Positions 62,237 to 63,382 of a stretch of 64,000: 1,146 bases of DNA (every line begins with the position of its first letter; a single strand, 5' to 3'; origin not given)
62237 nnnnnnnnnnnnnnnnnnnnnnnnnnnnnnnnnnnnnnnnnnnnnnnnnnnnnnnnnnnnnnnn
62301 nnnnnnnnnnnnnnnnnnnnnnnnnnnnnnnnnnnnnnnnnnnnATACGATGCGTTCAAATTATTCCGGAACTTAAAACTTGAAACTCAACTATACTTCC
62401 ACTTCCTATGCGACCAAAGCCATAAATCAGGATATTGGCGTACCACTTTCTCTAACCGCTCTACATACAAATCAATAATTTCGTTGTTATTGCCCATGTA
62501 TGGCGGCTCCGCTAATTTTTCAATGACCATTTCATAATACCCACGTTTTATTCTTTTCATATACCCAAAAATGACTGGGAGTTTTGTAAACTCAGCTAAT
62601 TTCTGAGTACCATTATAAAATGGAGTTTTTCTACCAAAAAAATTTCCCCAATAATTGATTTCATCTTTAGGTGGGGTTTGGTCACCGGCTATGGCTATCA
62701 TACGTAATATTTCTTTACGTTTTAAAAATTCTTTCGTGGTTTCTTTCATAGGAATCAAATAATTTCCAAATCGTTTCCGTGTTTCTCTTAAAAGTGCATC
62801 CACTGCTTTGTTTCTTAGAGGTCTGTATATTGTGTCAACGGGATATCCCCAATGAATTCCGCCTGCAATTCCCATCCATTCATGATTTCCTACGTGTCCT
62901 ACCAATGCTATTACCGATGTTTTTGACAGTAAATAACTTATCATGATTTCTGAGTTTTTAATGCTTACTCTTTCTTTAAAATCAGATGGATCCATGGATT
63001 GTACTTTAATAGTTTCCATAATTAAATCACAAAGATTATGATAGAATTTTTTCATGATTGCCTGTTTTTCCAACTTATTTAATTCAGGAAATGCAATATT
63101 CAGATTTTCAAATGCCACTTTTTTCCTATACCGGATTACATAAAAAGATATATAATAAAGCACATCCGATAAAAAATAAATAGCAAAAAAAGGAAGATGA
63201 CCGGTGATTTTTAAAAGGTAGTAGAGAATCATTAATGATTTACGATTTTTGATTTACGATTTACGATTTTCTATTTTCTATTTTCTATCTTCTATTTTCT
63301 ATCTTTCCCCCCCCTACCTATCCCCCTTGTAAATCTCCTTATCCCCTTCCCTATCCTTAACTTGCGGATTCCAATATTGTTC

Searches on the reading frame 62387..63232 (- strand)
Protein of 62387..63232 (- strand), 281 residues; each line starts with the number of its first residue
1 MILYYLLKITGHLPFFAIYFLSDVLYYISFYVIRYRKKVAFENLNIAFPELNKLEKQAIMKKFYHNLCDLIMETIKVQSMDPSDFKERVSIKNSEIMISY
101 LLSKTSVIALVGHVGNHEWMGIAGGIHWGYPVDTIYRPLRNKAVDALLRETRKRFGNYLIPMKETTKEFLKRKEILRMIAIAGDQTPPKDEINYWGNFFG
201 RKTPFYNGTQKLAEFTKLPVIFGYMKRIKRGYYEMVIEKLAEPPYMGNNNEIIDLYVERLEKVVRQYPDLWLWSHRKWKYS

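Call 66: find_encoding_contigs(protein=window:62387-63232:-, flank=10000, max_places=2)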
Protein window:62387-63232:- (281 aa): 11 contigs read that carry it; 2 places shown.
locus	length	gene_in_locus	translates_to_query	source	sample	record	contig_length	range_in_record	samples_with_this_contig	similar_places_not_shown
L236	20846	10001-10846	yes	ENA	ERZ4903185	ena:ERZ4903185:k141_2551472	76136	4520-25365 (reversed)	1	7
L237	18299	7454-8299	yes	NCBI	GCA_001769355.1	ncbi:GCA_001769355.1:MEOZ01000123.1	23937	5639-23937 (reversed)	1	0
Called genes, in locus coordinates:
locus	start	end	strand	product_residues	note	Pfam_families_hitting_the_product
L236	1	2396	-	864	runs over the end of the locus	PF19081:Ig_7 (faint), PF22352:K319L-like_PKD (faint), PF00801:PKD, PF18911:PKD_4, PF13573:SprB (faint), PF18911:PKD_4 (weak), PF18962:Por_Secre_tail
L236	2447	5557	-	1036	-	PF00801:PKD, PF18911:PKD_4, PF00801:PKD, PF18911:PKD_4, PF00801:PKD, PF18911:PKD_4, PF18911:PKD_4, PF18911:PKD_4, +7 more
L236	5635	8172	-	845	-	PF02861:Clp_N, PF13191:AAA_16 (weak), PF00004:AAA, PF17871:AAA_lid_9, PF00004:AAA, PF07724:AAA_2, PF07728:AAA_5, PF10431:ClpB_D2-small, +9 more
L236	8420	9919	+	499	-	-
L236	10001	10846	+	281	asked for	PF03279:Lip_A_acyltrans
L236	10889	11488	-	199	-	PF00578:AhpC-TSA, PF08534:Redoxin, PF13098:Thioredoxin_2, PF13905:Thioredoxin_8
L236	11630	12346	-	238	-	PF19841:GldN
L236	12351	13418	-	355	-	-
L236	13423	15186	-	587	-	PF00501:AMP-binding, PF23562:AMP-binding_C_3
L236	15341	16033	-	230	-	PF18912:DZR_2 (faint), PF00156:Pribosyltran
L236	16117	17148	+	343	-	PF02912:Phe_tRNA-synt_N, PF01409:tRNA-synt_2d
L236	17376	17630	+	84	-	-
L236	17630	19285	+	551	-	PF13205:Big_5, PF09912:DUF2141 (faint)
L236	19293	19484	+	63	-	-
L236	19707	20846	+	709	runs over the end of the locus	PF14121:Porin_10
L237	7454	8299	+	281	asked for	PF03279:Lip_A_acyltrans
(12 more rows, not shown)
